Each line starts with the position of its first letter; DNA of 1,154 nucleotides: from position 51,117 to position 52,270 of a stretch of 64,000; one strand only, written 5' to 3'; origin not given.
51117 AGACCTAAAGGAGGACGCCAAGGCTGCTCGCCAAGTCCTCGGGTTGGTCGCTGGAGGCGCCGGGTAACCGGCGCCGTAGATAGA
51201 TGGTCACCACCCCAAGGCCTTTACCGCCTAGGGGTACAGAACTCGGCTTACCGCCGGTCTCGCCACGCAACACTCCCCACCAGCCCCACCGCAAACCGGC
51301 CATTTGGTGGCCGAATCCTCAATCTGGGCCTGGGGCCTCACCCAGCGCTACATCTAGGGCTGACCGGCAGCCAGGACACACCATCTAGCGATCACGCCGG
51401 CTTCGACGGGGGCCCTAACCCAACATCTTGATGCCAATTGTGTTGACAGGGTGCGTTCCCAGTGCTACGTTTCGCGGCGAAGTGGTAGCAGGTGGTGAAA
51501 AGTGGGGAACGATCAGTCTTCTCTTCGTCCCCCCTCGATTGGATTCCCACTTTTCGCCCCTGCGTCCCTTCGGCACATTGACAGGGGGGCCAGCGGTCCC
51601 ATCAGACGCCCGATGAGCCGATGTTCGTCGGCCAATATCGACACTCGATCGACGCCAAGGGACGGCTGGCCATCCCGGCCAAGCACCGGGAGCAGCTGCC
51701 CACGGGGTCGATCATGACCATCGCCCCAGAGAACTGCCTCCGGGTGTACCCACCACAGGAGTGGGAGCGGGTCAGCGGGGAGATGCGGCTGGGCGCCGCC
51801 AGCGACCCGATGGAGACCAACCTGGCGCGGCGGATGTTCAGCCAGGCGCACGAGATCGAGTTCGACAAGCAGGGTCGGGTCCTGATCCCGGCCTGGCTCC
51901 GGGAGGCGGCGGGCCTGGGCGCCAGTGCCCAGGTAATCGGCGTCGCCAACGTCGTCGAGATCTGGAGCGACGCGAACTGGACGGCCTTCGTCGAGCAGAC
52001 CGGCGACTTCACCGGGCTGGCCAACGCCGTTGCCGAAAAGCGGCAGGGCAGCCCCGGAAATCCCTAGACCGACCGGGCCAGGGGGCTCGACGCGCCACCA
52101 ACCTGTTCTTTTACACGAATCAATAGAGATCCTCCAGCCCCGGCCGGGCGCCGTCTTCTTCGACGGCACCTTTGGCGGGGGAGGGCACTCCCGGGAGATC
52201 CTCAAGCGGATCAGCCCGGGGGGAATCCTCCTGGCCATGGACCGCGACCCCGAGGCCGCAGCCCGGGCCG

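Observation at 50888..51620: rnpB sits immediately upstream of the dcw operon, with MraZ-box direct repeats and two TTGACA promoters in between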

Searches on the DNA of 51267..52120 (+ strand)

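Call 24: search_rna_families(sources=[L001, L089, L090, L091, L092, L093, L094, L095, L096, L097, L098], threshold=gathering)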
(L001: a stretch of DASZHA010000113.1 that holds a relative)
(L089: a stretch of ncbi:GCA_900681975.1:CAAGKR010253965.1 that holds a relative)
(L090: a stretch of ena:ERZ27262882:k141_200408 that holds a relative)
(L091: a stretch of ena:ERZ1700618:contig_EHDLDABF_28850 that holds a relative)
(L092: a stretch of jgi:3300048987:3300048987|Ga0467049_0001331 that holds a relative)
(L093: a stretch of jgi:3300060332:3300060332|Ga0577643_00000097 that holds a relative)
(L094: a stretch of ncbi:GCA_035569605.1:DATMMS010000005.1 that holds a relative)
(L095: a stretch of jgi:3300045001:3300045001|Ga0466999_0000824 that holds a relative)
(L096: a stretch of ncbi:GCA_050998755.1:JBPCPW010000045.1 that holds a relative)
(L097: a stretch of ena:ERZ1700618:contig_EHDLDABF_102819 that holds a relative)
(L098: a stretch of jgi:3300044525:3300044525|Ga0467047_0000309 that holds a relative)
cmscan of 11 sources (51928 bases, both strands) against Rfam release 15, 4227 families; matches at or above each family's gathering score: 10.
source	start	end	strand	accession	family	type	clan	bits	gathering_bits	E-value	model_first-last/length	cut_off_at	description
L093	1795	2142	+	RF00010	RNaseP_bact_a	Gene; ribozyme;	CL00002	294.3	100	2.5e-95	1-367/367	no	Bacterial RNase P class A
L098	1774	2123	-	RF00010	RNaseP_bact_a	Gene; ribozyme;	CL00002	281.2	100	6.8e-91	1-367/367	no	Bacterial RNase P class A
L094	1720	2086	+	RF00010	RNaseP_bact_a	Gene; ribozyme;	CL00002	276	100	4.1e-89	1-367/367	no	Bacterial RNase P class A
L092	1770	2135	+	RF00010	RNaseP_bact_a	Gene; ribozyme;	CL00002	275.8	100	4.5e-89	1-367/367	no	Bacterial RNase P class A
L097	1785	2139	+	RF00010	RNaseP_bact_a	Gene; ribozyme;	CL00002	273.4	100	3e-88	1-367/367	no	Bacterial RNase P class A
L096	1739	2090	-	RF00010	RNaseP_bact_a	Gene; ribozyme;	CL00002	267.8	100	2.4e-86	1-367/367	no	Bacterial RNase P class A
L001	25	391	+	RF00010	RNaseP_bact_a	Gene; ribozyme;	CL00002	265.7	100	1.2e-85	1-367/367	no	Bacterial RNase P class A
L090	859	1225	+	RF00010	RNaseP_bact_a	Gene; ribozyme;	CL00002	265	100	2.2e-85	1-367/367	no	Bacterial RNase P class A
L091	1543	1905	+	RF00010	RNaseP_bact_a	Gene; ribozyme;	CL00002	255.9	100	2.5e-82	1-367/367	no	Bacterial RNase P class A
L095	1717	2153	+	RF00010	RNaseP_bact_a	Gene; ribozyme;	CL00002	223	100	3.7e-71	1-367/367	no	Bacterial RNase P class A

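Call 38: search_rna_families(source=window, start=51267, end=52120, threshold=evalue, max_evalue=10, show_alignments=3)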
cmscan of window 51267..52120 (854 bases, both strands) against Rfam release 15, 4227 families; matches with E-value up to 10: 6.
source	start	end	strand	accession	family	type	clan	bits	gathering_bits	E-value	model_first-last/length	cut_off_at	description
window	51295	51368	-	RF00593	snoU83B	Gene; snRNA; snoRNA; CD-box;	-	19.4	35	0.31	1-94/94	no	Small nucleolar RNA U83B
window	51483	51568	+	RF03792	MIR6462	Gene; miRNA;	-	17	96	5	1-119/119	no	MIR6462 microRNA precursor family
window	51766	51813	-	RF00957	mir-663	Gene; miRNA;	-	16.9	75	8.2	1-90/90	no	mir-663 microRNA precursor family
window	51655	51751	-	RF02813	PA5194_thermometer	Cis-reg; thermoregulator;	-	16.2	60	1.7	1-105/105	no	Pseudomonas PA5194 thermometer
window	51472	51579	+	RF04164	MIR1507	Gene; miRNA;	-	15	73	3.7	1-107/107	no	MIR1507 microRNA precursor family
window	51983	52113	-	RF01867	CC2171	Gene; sRNA;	-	12.7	75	4.1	1-159/159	no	caulobacter sRNA CC2171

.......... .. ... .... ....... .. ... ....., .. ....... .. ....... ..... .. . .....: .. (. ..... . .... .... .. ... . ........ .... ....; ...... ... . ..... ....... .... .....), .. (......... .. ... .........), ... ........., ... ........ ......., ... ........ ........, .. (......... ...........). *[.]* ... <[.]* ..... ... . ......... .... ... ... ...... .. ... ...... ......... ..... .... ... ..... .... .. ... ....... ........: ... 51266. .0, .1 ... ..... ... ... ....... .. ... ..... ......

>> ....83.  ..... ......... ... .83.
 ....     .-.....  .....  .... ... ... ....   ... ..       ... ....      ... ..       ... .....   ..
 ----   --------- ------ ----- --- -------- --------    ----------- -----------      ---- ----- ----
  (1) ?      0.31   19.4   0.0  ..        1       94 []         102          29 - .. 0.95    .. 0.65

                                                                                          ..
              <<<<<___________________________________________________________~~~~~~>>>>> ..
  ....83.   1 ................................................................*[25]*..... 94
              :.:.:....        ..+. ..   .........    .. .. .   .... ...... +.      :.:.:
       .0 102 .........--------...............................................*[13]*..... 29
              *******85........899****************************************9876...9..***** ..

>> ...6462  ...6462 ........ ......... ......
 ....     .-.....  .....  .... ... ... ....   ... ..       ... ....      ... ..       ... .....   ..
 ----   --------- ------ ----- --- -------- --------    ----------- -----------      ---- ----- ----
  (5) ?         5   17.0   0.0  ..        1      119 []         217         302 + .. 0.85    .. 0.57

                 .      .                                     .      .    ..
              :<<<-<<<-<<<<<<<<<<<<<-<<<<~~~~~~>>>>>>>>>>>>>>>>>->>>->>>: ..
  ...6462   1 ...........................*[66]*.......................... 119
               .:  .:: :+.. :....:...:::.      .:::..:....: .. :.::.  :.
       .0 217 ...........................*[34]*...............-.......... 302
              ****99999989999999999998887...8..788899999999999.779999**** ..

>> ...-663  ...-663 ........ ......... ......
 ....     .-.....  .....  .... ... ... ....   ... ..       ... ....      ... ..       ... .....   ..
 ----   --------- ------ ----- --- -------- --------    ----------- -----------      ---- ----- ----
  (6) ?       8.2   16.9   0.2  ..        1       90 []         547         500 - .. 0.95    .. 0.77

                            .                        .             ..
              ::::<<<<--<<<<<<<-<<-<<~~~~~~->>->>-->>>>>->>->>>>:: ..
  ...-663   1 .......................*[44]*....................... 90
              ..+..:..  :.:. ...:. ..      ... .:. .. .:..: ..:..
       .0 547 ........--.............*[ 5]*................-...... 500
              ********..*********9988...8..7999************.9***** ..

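Call 44: search_rna_families(sources=[L002, L003, L004, L005, L006, L007, L008, L099, L107, L111], threshold=gathering)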
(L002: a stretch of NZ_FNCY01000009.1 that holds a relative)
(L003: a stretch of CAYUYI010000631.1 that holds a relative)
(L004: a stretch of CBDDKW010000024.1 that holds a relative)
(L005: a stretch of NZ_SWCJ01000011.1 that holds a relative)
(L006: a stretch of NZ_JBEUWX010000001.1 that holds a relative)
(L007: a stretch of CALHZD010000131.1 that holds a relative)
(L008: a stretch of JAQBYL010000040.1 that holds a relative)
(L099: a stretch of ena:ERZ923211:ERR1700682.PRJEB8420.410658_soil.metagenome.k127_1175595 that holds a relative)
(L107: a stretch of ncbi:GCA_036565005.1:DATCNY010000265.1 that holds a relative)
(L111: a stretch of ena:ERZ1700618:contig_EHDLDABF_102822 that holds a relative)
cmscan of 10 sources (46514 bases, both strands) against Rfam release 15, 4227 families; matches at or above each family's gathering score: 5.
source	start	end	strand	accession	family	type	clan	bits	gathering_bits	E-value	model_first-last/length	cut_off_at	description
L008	2257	2658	+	RF00010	RNaseP_bact_a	Gene; ribozyme;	CL00002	330.1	100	1.6e-107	1-367/367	no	Bacterial RNase P class A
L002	2010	2384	+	RF00010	RNaseP_bact_a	Gene; ribozyme;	CL00002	311.8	100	2.5e-101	1-367/367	no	Bacterial RNase P class A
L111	817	1168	+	RF00010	RNaseP_bact_a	Gene; ribozyme;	CL00002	290.8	100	3.3e-94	1-367/367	no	Bacterial RNase P class A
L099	788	1158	+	RF00010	RNaseP_bact_a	Gene; ribozyme;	CL00002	266.4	100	6.4e-86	1-367/367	no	Bacterial RNase P class A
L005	649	734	+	RF03167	c-di-GMP-I-GGC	Cis-reg; riboswitch;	CL00126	60.4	59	6.7e-12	1-80/80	no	c-di-GMP-I-GGC riboswitch aptamer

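Call 46: search_rna_families(source=L107, start=1, end=800, threshold=evalue, max_evalue=1)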
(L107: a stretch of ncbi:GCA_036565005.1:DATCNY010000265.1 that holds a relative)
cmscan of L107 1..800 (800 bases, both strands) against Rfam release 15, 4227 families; matches with E-value up to 1: 2.
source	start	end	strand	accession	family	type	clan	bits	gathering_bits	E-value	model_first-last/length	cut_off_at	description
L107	130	239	-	RF02865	ncS01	Gene; sRNA;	-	19.8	58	0.6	1-110/110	no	Burkholderia sRNA 1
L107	25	75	-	RF01310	sR7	Gene; snRNA; snoRNA; CD-box;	-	15.5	37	0.69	1-57/57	no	Small nucleolar RNA sR7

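Call 65: build_rna_model(alignment_id=A5, structure=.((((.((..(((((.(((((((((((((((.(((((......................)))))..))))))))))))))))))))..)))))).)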
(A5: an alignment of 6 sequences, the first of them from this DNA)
Model R1 built from alignment A5 (6 sequences, 95 columns); structure: as given.
model positions 95; base pairs 31; branch points 0; effective number of sequences 0.94; information 0.602 bits per position. Calibrated on 0.2 Mb of random sequence (short: E-values are rough).
structure used (alignment columns):
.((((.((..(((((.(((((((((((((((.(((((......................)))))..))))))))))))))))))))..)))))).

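Call 66: search_with_rna_model(model_id=R1, sources=[window, L001, L089, L091, L092, L093, L094, L095, L096, L097, L098, L099, L107, L111], make_alignment=true, max_evalue=0.01)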
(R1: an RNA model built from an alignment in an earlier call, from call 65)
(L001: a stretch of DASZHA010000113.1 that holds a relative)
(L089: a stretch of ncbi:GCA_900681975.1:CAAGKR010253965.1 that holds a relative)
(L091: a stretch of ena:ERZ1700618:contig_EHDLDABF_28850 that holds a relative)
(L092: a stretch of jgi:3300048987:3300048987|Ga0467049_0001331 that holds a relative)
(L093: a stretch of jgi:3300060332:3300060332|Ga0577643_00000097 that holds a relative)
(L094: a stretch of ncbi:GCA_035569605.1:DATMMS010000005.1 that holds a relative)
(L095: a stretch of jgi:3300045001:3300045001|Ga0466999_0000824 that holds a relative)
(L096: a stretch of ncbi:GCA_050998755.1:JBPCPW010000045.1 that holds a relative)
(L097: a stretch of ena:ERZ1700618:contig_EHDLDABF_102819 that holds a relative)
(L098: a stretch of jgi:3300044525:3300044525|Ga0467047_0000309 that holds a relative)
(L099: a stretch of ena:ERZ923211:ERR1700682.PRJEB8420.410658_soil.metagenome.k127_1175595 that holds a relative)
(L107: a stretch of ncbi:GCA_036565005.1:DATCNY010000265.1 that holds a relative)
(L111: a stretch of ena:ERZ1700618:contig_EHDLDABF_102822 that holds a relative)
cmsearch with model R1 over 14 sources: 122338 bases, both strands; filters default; matches with E-value up to 0.01: 21.
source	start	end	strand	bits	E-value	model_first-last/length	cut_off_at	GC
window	51478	51572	+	112.7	1.9e-25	1-95/95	no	0.57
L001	605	699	+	112.3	2.3e-25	1-95/95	no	0.57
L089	137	231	+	109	1.5e-24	1-95/95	no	0.55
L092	2358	2452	+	104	2.6e-23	1-95/95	no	0.57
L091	2358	2452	+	102.8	5.3e-23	1-95/95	no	0.55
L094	2385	2479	+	94.2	7.5e-21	1-95/95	no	0.59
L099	1386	1480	+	75.1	4.2e-16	1-95/95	no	0.57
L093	2360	2455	+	71.2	4e-15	1-95/95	no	0.52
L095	2372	2472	+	65.2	1.3e-13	1-95/95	no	0.62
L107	621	739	+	60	2.5e-12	1-95/95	no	0.58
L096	2352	2470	+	57.2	1.2e-11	1-95/95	no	0.57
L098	2364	2482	+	54.6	5.6e-11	1-95/95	no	0.58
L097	2361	2479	+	54.4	6.2e-11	1-95/95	no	0.59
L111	1388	1480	+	52.2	2.2e-10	1-95/95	no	0.57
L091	2359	2453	-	35.2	3.9e-06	1-95/95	no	0.55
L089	136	232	-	32.5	1.8e-05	1-95/95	no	0.56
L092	2359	2453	-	32.4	1.9e-05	1-95/95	no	0.57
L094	2387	2480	-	31.3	3.6e-05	1-95/95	no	0.57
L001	605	699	-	30.8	4.8e-05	1-95/95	no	0.57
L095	2373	2472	-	24.1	0.0022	1-95/95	no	0.62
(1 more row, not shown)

Alignment A6: 21 matches aligned to the model, 151 columns, each read 5' to 3' on its own strand. Consensus structure (alignment columns), stored with it:
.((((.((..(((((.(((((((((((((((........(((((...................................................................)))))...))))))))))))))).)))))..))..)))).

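Call 67: search_with_rna_model(model_id=R1, sources=[L002, L003, L004, L005, L006, L007, L008, L009, L010, L011, L012, L013, L014, L015, L016, L017, L018, L019, L020, L021, L022, L023, L024, L025, L026, L027, L028, L029, L030, L031, L032, L033, L034, L035, L036, L037, L038, L039, L040, L041, L042, L043, L044, L045, L046, L047, L048, L049, L050, L051, L052, L053, L054, L055, L056, L057, L058, L059, L060, L061, L062, L063, L064, L065, L066, L067, L068, L069, L070, L071, L072, L073, L074, L075, L076, L077, L078, L079, L080, L081, L082, L083, L084, L085, L086, L087, L088], max_evalue=1)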
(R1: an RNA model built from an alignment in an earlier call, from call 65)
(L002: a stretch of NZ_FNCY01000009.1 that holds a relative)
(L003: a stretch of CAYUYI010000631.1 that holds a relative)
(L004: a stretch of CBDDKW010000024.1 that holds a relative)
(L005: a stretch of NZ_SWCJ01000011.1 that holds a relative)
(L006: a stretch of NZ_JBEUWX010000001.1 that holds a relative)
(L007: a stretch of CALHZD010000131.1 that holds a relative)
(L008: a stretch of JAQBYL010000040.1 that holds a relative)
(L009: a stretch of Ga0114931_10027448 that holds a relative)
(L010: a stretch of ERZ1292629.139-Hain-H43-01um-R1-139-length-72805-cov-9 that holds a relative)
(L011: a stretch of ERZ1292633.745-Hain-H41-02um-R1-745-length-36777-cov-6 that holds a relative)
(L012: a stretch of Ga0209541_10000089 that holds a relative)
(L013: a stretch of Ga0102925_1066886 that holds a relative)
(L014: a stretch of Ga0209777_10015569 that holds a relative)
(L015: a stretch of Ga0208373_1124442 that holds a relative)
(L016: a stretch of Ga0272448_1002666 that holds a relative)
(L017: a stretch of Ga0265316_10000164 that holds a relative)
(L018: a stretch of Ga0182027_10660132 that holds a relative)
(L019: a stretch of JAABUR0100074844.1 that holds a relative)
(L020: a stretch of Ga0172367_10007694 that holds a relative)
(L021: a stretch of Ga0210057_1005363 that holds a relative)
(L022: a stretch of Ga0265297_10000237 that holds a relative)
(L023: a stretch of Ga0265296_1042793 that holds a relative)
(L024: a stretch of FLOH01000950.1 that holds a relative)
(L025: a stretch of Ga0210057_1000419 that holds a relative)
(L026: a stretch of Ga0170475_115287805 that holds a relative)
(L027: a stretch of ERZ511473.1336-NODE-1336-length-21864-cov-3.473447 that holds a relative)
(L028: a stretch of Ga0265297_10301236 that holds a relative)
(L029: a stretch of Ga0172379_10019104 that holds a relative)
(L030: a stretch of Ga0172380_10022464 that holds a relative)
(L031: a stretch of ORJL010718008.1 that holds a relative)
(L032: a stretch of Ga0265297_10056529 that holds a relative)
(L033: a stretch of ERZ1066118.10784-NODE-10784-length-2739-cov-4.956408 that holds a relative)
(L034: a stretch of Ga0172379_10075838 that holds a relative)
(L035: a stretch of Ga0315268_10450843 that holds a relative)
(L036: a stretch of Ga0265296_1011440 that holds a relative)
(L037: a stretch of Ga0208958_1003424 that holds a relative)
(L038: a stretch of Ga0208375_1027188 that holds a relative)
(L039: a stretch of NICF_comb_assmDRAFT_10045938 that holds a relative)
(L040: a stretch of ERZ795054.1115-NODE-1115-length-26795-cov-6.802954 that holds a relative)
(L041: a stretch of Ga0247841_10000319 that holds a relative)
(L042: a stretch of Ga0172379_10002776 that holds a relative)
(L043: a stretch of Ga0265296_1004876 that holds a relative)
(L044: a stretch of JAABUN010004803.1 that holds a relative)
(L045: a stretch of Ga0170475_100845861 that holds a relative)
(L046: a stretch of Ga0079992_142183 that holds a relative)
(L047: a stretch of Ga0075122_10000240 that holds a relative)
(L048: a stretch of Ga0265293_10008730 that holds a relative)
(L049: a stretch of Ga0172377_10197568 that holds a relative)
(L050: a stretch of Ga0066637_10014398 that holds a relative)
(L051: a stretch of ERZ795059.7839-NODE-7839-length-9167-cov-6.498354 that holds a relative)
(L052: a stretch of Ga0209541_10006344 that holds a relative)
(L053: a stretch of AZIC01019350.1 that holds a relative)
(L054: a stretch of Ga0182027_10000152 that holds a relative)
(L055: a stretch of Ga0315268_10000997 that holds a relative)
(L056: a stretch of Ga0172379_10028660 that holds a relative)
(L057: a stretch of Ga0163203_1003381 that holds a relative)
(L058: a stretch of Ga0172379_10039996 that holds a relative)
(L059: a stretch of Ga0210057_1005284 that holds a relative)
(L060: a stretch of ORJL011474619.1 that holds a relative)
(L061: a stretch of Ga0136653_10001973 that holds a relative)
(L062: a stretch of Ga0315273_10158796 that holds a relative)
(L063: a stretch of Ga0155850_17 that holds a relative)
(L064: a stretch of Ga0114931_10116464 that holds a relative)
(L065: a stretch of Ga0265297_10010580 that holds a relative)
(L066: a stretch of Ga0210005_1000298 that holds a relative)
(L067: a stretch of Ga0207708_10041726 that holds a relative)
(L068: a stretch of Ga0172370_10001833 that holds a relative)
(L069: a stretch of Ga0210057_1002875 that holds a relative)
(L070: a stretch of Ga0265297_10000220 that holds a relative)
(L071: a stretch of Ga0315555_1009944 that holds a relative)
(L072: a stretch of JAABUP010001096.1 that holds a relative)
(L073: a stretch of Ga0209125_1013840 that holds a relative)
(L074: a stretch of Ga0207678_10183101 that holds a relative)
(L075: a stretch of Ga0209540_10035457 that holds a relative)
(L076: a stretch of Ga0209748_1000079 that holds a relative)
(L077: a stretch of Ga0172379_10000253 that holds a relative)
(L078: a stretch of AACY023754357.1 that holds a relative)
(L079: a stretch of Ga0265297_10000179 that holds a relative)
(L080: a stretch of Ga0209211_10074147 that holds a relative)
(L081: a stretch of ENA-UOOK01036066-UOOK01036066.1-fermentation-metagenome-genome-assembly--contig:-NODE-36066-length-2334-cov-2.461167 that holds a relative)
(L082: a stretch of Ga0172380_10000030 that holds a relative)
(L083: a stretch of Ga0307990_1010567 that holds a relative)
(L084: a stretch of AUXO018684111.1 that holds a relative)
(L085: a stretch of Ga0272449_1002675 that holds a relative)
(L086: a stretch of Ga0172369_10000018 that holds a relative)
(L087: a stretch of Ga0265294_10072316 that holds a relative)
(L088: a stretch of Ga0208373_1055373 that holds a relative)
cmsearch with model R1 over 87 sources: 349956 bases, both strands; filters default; matches with E-value up to 1: 0.
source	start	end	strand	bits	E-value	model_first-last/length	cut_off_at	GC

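Call 68: search_with_rna_model(model_id=R1, sources=[window, L001, L089, L091, L092, L093, L094, L095, L096, L097, L098, L099, L107, L111], make_alignment=true, max_evalue=1e-9)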
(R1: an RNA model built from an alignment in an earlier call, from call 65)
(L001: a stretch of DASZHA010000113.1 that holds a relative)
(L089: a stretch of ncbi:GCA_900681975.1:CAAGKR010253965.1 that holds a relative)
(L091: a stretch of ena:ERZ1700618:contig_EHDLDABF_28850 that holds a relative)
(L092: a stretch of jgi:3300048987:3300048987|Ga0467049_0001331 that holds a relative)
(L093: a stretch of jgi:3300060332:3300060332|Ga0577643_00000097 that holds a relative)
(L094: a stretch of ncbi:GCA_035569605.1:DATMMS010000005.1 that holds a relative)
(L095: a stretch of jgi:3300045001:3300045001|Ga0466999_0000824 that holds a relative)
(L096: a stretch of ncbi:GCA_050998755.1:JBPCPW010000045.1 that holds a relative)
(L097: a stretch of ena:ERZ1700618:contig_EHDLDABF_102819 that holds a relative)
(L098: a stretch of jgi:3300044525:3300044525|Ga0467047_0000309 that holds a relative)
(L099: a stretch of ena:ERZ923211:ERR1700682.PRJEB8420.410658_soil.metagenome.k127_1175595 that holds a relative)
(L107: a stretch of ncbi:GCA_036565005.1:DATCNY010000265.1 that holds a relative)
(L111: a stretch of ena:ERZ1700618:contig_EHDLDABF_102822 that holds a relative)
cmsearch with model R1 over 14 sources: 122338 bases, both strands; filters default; matches with E-value up to 1e-9: 14.
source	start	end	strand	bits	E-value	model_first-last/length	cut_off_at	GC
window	51478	51572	+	112.7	1.9e-25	1-95/95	no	0.57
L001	605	699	+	112.3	2.3e-25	1-95/95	no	0.57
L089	137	231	+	109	1.5e-24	1-95/95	no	0.55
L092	2358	2452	+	104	2.6e-23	1-95/95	no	0.57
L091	2358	2452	+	102.8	5.3e-23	1-95/95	no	0.55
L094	2385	2479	+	94.2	7.5e-21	1-95/95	no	0.59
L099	1386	1480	+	75.1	4.2e-16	1-95/95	no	0.57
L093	2360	2455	+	71.2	4e-15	1-95/95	no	0.52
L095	2372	2472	+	65.2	1.3e-13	1-95/95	no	0.62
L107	621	739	+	60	2.5e-12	1-95/95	no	0.58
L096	2352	2470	+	57.2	1.2e-11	1-95/95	no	0.57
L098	2364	2482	+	54.6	5.6e-11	1-95/95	no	0.58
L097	2361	2479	+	54.4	6.2e-11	1-95/95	no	0.59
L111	1388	1480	+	52.2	2.2e-10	1-95/95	no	0.57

Alignment A7: 14 matches aligned to the model, 131 columns, each read 5' to 3' on its own strand. Consensus structure (alignment columns), stored with it:
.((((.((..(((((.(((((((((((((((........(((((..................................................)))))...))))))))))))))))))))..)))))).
